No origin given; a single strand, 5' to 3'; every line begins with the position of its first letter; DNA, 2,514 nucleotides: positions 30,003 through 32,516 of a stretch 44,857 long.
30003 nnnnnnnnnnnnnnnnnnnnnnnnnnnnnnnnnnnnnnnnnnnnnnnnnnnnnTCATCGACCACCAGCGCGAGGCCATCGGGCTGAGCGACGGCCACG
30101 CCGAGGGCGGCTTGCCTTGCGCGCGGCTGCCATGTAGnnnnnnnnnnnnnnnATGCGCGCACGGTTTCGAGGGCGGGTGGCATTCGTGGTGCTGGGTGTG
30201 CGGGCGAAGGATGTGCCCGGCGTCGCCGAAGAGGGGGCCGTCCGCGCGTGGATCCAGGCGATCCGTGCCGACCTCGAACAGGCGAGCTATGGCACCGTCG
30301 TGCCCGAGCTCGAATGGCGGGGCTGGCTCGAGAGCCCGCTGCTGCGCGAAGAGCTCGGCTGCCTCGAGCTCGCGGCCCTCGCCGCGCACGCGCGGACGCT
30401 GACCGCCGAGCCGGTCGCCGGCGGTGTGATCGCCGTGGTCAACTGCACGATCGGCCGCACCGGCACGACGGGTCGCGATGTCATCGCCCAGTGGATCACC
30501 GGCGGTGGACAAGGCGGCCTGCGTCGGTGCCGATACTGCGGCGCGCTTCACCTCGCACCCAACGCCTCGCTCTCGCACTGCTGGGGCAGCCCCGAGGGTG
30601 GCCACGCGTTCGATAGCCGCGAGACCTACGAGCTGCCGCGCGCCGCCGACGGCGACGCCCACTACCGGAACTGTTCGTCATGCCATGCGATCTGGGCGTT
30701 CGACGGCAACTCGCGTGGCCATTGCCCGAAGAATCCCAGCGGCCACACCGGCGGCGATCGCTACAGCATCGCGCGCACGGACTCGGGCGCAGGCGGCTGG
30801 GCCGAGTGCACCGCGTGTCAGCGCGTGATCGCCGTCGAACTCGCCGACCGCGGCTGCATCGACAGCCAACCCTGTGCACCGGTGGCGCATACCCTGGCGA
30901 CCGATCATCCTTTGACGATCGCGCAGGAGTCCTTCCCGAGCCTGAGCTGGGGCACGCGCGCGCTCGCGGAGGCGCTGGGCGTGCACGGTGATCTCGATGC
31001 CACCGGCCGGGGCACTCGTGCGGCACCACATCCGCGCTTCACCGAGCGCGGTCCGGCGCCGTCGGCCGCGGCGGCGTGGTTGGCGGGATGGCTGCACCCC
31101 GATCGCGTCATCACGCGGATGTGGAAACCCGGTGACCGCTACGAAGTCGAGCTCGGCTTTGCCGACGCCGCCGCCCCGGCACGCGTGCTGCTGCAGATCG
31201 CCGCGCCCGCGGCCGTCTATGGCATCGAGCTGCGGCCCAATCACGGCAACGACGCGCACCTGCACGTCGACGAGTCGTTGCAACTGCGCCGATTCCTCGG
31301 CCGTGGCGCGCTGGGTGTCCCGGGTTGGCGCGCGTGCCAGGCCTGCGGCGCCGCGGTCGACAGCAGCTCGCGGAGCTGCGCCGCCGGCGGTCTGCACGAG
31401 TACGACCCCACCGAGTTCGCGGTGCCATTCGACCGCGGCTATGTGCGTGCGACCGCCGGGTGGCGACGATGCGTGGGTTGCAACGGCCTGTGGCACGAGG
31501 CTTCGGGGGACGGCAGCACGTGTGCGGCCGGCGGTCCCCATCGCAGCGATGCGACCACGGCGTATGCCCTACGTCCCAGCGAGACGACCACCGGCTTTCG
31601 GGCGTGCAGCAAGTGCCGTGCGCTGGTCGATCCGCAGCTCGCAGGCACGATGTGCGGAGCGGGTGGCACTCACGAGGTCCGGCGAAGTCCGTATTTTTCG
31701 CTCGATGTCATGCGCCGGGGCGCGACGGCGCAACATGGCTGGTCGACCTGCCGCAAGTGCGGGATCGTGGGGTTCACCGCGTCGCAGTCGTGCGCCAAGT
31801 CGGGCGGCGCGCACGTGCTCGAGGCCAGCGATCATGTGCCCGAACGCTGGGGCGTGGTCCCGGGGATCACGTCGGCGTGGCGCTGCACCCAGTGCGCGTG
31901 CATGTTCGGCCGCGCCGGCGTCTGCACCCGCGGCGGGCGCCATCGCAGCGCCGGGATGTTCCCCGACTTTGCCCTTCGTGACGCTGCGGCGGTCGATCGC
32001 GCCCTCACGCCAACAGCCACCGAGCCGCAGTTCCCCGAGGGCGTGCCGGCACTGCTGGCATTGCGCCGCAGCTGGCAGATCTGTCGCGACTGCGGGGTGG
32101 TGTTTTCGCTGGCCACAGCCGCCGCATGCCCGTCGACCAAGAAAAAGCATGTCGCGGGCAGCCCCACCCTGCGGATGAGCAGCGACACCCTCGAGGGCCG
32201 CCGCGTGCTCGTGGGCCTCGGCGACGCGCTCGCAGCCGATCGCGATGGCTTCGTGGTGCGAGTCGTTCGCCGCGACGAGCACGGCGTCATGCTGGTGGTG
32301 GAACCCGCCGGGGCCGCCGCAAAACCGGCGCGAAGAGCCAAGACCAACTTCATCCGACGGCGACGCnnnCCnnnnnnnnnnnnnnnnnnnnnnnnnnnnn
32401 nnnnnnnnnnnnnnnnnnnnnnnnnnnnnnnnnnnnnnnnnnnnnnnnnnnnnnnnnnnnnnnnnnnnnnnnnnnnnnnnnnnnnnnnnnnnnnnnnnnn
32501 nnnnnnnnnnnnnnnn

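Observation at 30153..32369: Unrecognised nine-fold Cys3-His repeat protein wedged between two TPR-Ser/Thr kinase genes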

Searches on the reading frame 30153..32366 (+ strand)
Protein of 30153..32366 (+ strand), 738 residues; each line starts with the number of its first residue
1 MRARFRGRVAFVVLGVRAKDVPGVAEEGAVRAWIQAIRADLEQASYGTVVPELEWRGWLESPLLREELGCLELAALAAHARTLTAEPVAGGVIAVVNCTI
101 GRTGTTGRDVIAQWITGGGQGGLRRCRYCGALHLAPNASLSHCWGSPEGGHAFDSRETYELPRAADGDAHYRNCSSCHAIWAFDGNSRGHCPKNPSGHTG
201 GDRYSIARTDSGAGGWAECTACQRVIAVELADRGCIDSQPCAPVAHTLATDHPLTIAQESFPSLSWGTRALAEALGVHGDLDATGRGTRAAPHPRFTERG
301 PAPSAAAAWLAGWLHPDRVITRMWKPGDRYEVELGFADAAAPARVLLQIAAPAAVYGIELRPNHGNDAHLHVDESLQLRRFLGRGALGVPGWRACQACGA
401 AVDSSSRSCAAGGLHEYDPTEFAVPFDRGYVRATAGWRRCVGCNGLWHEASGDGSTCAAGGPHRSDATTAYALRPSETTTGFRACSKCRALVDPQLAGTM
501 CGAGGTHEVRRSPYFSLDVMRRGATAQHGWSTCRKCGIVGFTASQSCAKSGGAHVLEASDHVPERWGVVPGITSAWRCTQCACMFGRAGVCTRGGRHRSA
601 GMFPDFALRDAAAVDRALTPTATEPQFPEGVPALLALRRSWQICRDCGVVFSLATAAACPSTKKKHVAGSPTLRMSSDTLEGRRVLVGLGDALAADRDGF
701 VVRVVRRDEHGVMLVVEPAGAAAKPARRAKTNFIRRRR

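Call 3: search_protein_families(library=pfam, proteins=[window:30153-32366:+], max_evalue=1)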
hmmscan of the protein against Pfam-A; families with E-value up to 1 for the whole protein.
window:30153-32366:+ (738 aa): 2 families
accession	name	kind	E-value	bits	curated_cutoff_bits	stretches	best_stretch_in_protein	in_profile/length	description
PF25717.1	Herpes_ORF32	-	0.06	13.6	27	1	528-572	10-53/76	Herpesvirus ORF32/34 phosphoprotein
PF13248.11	Zn_ribbon_3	-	0.11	12.5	27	0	394-410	4-20/26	zinc-ribbon domain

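Call 4: search_protein_families(library=ncbifam, proteins=[window:30153-32366:+], max_evalue=1)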
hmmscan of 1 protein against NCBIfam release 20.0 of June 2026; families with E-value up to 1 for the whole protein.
window:30153-32366:+ (738 aa): 1 family
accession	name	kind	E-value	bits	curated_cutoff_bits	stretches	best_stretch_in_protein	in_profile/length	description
TIGR02268.1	TIGR02268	paralog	0.041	13.2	76.15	1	325-355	89-119/295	Myxococcus xanthus paralogous family TIGR02268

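Call 6: find_homologous_proteins(query=window:30153-32366:+, max_evalue=0.001)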
Query window:30153-32366:+ (738 aa): 11 proteins with E <= 0.001 among 8000 candidates.
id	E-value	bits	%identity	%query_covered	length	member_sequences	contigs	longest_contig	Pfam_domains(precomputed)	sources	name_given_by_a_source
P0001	0.0e+0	1685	100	99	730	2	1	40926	-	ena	-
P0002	0.0e+0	1143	68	97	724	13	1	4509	-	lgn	-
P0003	0.0e+0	1090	67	97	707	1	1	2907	-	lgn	-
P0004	0.0e+0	1040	66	97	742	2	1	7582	-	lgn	-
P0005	1.3e-279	948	63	96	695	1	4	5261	-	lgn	-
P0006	5.7e-239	814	54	96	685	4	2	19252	-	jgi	-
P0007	1.4e-233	796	53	97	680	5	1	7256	-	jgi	-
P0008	4.0e-209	715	49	97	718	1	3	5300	-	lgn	-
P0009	2.3e-203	696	48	96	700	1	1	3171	-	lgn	-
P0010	2.3e-191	656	46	97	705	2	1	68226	-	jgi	jgi:hypothetical protein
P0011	1.0e-27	115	25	81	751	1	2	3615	-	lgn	-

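Call 7: search_solved_structures(query=window:30153-32366:+, max_evalue=10, show_alignments=2)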
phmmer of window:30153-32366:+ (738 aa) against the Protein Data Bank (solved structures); distinct sequences matched with E-value up to 10: 0.
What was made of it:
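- Tried and rejected: PDB sequence search found nothing at E<=10 (call 7).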

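Call 10: search_protein_families(library=pfam, proteins=[P0011, P0010, P0006, P0002], max_evalue=1)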
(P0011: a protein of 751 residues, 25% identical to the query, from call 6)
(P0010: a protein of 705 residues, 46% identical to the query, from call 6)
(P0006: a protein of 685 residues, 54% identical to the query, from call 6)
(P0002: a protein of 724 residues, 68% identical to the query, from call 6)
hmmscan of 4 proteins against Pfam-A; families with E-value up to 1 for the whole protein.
P0011 (751 aa): 4 families
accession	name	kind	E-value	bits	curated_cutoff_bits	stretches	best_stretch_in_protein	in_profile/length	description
PF13583.11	Reprolysin_4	-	0.039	14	22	1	280-305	133-156/203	Metallo-peptidase family M12B Reprolysin-like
PF00413.30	Peptidase_M10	-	0.041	14.2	24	1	256-303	79-127/159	Matrixin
PF16313.11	DUF4953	-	0.11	12.2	24.2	1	288-304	17-33/316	Met-zincin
PF13582.12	Reprolysin_3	-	0.17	12.8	22.4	1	268-301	91-123/123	Metallo-peptidase family M12B Reprolysin-like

P0010 (705 aa): 1 family
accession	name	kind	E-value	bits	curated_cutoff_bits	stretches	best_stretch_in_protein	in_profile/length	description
PF25813.1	zf_VAL1_N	-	0.0069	16.7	27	1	367-381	5-19/50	VAL1-like, N-terminal zinc finger domain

P0006 (685 aa): 1 family
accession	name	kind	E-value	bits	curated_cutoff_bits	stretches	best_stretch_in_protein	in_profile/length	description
PF02085.21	Cytochrom_CIII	-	0.73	10.7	22.9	1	154-210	24-83/101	Class III cytochrome C family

P0002 (724 aa): 3 families
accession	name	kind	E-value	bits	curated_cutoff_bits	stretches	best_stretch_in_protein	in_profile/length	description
PF12172.15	zf-ChsH2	-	0.066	13.4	23.2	1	124-146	12-34/37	ChsH2, rubredoxin-like zinc ribbon domain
PF13248.11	Zn_ribbon_3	-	0.1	12.6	27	0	638-650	13-25/26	zinc-ribbon domain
PF25207.1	DUF7837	-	0.26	11.7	27.8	1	211-226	28-44/47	Domain of unknown function (DUF7837)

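Call 14: find_encoding_contigs(protein=P0010, flank=10000, max_places=3)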
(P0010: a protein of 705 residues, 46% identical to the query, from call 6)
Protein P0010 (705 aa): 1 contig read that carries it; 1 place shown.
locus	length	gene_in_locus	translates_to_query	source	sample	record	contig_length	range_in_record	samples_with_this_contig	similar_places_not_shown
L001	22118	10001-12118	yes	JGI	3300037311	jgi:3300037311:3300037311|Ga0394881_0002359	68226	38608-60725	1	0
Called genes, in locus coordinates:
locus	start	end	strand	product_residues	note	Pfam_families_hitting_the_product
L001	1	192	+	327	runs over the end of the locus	PF13692:Glyco_trans_1_4, PF00534:Glycos_transf_1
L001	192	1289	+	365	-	PF00534:Glycos_transf_1, PF13692:Glyco_trans_1_4, PF13524:Glyco_trans_1_2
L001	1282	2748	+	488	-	PF13440:Polysacc_synt_3 (weak)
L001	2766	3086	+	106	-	-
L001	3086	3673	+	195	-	-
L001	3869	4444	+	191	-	-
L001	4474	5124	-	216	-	PF03446:NAD_binding_2 (faint), PF03807:F420_oxidored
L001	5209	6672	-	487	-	PF13517:FG-GAP_3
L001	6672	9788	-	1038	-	PF00069:Pkinase, PF07714:PK_Tyr_Ser-Thr, PF13424:TPR_12 (faint)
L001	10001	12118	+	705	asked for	-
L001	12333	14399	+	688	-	PF07626:PSD3, PF16841:CBM60, PF07637:PSD5, PF07631:PSD4, PF07627:PSCyt3, PF07624:PSD2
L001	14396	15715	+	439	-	PF07586:HXXSHH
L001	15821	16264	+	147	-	PF10604:Polyketide_cyc2, PF08327:AHSA1 (weak)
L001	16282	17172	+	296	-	PF04542:Sigma70_r2, PF22029:PhyR_sigma2 (weak), PF08281:Sigma70_r4_2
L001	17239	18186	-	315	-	-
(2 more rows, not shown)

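Call 15: find_encoding_contigs(protein=P0006, flank=10000, max_places=3)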
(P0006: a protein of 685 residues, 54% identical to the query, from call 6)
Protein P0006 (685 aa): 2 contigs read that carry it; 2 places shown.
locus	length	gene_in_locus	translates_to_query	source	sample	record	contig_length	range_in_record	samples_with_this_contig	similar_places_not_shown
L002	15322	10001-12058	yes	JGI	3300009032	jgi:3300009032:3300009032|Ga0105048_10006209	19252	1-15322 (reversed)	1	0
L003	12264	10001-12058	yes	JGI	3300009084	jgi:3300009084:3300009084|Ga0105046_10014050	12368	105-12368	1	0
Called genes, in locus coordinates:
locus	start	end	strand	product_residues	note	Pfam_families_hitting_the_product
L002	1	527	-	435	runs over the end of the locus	PF00089:Trypsin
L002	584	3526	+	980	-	PF00069:Pkinase, PF07714:PK_Tyr_Ser-Thr, PF13424:TPR_12, PF24885:TPR_NPHP3, PF13424:TPR_12, PF13424:TPR_12, PF13424:TPR_12, PF13424:TPR_12, +6 more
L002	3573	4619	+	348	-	PF01112:Asparaginase_2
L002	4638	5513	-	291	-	-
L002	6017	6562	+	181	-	-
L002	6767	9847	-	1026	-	PF00069:Pkinase, PF07714:PK_Tyr_Ser-Thr, PF13424:TPR_12 (faint)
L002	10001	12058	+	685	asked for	-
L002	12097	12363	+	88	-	-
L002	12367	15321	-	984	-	?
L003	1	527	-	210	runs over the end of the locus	?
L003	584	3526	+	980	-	PF00069:Pkinase, PF07714:PK_Tyr_Ser-Thr, PF13424:TPR_12, PF24885:TPR_NPHP3, PF13424:TPR_12, PF13424:TPR_12, PF13424:TPR_12, PF13424:TPR_12, +6 more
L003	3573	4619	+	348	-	PF01112:Asparaginase_2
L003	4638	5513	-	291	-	-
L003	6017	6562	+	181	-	-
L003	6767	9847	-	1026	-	PF00069:Pkinase, PF07714:PK_Tyr_Ser-Thr, PF13424:TPR_12 (faint)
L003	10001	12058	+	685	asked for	-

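Call 16: find_encoding_contigs(protein=P0004, flank=10000, max_places=2)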
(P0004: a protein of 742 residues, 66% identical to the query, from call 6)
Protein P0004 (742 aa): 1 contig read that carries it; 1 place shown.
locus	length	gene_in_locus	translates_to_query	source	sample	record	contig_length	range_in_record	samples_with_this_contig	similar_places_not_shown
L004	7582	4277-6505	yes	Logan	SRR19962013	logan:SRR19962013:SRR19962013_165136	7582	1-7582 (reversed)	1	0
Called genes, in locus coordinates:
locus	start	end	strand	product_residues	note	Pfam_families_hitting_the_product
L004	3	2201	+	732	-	?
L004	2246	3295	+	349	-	PF01112:Asparaginase_2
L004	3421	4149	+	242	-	-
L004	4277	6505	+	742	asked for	-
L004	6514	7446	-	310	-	-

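Call 17: find_encoding_contigs(protein=P0007, flank=10000, max_places=2)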
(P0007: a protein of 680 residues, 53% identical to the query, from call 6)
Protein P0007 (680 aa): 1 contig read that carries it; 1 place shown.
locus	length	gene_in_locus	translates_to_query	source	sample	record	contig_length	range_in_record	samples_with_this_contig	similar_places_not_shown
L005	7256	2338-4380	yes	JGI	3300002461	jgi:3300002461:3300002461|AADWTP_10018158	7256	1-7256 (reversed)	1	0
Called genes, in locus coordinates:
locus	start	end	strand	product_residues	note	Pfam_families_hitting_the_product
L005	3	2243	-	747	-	?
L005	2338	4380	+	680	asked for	-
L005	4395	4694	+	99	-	-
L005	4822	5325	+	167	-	-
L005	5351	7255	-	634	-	?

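Call 18: find_encoding_contigs(protein=P0008, flank=10000, max_places=3)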
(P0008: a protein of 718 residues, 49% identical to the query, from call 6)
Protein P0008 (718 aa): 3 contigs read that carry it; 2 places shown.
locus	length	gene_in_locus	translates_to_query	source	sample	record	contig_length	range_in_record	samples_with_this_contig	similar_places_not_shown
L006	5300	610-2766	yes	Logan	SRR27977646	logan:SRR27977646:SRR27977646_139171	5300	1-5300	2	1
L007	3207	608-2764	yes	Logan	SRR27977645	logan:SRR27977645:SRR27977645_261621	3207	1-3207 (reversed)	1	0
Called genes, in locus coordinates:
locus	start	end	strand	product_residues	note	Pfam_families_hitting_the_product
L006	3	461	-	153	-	?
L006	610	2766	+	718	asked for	-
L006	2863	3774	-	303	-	-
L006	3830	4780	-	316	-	-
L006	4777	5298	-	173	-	?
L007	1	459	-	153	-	?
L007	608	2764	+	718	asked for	-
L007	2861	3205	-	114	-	?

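Call 19: find_encoding_contigs(protein=P0011, flank=10000, max_places=2)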
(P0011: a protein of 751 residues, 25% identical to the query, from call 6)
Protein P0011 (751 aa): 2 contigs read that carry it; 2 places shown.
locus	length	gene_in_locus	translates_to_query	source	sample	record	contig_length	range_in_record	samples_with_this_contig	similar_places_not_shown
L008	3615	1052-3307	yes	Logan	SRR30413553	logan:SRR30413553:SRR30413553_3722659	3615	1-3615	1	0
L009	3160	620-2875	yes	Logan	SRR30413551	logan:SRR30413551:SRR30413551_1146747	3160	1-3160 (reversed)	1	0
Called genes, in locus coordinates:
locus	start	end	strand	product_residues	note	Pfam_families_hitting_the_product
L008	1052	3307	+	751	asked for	-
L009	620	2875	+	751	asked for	-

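Call 20: predict_structure(alignment_id=A1)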
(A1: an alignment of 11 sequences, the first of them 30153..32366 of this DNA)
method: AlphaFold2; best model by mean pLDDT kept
length: 738 residues; sequences in the alignment: 11
mean_pLDDT: 69.1   pTM: 0.46
mean pLDDT of the five models: 69.1, 57.5, 51.1, 50.6, 46.6
residues with pLDDT >= 90: 46; 70-90: 359; 50-70: 224; < 50: 109
segments of 3 or more residues with pLDDT < 50: 1-6, 22-25, 287-302, 363-372, 426-432, 519-525, 549-551, 565-573, 604-621, 623-625, 722-738
pLDDT, mean of each block of 10 residues (from residue 1): 45 86 56 68 61 82 87 93 80 87 87 70 80 68 78 71 62 78 64 66 71 76 87 79 83 76 71 75 49 36 57 62 82 76 78 78 43 70 61 83 80 78 56 64 76 61 68 57 82 75 76 61 49 79 54 59 49 61 79 71 47 39 49 61 84 75 80 66 70 86 88 89 39 37
secondary structure, 60 per line:
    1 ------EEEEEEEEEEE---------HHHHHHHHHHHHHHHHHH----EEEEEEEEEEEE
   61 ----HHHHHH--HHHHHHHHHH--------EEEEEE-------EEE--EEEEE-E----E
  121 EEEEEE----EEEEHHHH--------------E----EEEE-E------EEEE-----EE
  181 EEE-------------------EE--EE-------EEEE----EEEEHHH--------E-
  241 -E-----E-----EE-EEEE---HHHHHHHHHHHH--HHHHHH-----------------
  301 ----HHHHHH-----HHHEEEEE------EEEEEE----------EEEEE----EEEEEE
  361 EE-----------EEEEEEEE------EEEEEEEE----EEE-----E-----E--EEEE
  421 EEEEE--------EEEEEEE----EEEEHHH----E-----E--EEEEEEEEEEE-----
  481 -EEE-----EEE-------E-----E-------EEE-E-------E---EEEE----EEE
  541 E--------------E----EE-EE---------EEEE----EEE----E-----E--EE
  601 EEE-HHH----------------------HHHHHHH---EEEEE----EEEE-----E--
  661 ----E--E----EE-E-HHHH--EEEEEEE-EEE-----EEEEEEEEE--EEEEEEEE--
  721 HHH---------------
elements in order (helices of 4 or more, strands of 3 or more residues): E7-17 H27-44 E49-60 H65-70 H73-82 E91-96 E104-106 E109-113 E120-126 E131-134 H135-138 E158-161 E170-173 E179-183 E216-219 E224-227 E257-260 H264-275 H278-283 H305-310 E319-323 E330-335 E346-350 E355-362 E374-381 E388-395 E400-402 E417-425 E434-440 E445-448 E465-475 E482-484 E490-492 E514-516 E530-533 E538-541 E575-578 E583-585 E599-603 H630-636 E640-644 E649-652 H678-681 E684-690 E692-694 E700-708 E711-718
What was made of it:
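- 30153..30506 (+): aa 1-118: N-terminal (beta-sheet/helix) subdomain of a metzincin fold. This is the most confident part of the full-length model (call 20).
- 30939..31307 (+): aa 263-385: remnant of the active-site helix plus the C-terminal subdomain of the metzincin fold. Helices are predicted at 264-275 and 278-283 (call 20).
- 32169..32312 (+): aa 673-720: small all-beta C-terminal domain, followed by a non-conserved basic tail (aa 721-738). Strands 684-718 with pLDDT 86-89 (call 20).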

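Call 27: search_protein_representatives(alignment_id=A1)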
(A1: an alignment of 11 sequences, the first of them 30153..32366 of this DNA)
Query: 11 sequences, 718 profile positions. Proteins with E-value up to 0.001 (for the whole library): 2374; up to 1e-10: 1391; up to 1e-30: 171. The best 150 are listed.
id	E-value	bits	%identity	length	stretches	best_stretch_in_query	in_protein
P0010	0.0e+00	1059.8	-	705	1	14-717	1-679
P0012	2.2e-154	532.0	-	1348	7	385-536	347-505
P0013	2.3e-132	459.2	-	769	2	1-559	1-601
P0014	1.3e-122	427.0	-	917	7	261-518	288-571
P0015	2.9e-116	406.0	-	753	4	238-546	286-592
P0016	1.4e-111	390.5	-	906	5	244-561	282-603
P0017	1.6e-107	377.1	-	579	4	291-561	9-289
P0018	3.8e-106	372.6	-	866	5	245-562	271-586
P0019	7.7e-104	364.9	-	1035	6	276-515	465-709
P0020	1.2e-103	364.3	-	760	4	293-600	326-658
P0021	4.5e-102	359.1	-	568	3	240-472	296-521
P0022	1.0e-98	348.0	-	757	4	384-564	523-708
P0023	6.6e-98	345.3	-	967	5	298-561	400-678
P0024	5.5e-94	332.3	-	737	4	240-519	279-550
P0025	1.6e-90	320.9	-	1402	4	386-535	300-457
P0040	5.8e-76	272.8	-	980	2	10-598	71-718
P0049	1.8e-60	221.6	-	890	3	56-562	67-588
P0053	1.4e-56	208.7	-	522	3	383-539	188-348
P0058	2.5e-54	201.3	-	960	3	378-539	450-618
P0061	7.7e-54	199.6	-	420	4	432-537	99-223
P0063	1.8e-52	195.1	-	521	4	431-539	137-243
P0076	6.2e-48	180.1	-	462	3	421-552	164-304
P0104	6.1e-40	153.7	-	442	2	386-541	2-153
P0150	3.4e-34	134.7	-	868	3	386-544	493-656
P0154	2.5e-33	131.8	-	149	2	429-528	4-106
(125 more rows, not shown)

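Call 34: search_protein_families(library=pfam, alignment_id=A4, max_evalue=0.001)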
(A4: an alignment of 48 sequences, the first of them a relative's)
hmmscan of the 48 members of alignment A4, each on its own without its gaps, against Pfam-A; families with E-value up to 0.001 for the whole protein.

A. member 1, P0013 (769 aa): 1 family
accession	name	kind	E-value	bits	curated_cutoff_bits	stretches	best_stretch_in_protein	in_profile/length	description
PF05548.17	Peptidase_M11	-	2.1e-05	24.1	21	1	262-350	112-185/303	Gametolysin peptidase M11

B. families by the number of members that match (of 48 scanned): 17 families
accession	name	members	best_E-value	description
PF13810.12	DUF4185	3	9e-06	Domain of unknown function (DUF4185)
PF05548.17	Peptidase_M11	2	2.1e-05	Gametolysin peptidase M11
PF13878.12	zf-C2H2_3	2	4.7e-05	zinc-finger of acetyl-transferase ESCO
PF13583.11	Reprolysin_4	2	7.5e-05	Metallo-peptidase family M12B Reprolysin-like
PF02128.21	Peptidase_M36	1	2.3e-65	Fungalysin metallopeptidase (M36)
PF09286.16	Pro-kuma_activ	1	1.2e-19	Pro-kumamolisin, activation domain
PF14517.12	Tachylectin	1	2.8e-17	Tachylectin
PF13385.13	Laminin_G_3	1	2.8e-15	Concanavalin A-like lectin/glucanases superfamily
PF03984.19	DUF346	1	1.2e-12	Repeat of unknown function (DUF346)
PF25813.1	zf_VAL1_N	1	1.1e-07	VAL1-like, N-terminal zinc finger domain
PF01551.29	Peptidase_M23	1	2.6e-05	Peptidase family M23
PF07504.19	FTP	1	6.7e-05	Fungalysin/Thermolysin Propeptide Motif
PF04032.22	Rpr2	1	0.00018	RNAse P Rpr2/Rpp21/SNM1 subunit domain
PF01485.27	IBR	1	0.00026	IBR domain, a half RING-finger domain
PF00413.30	Peptidase_M10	1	0.00032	Matrixin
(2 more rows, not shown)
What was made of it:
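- On Metzincin / M11 gametolysin-like peptidase: The relative P0013 scores 24.1 bits against GA 21 (call 34).
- Closest known: Zinc-ribbon / rubredoxin-knuckle domains. Same: Weak sub-threshold hits go to several zinc-ribbon families (calls 3, 10, 34).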
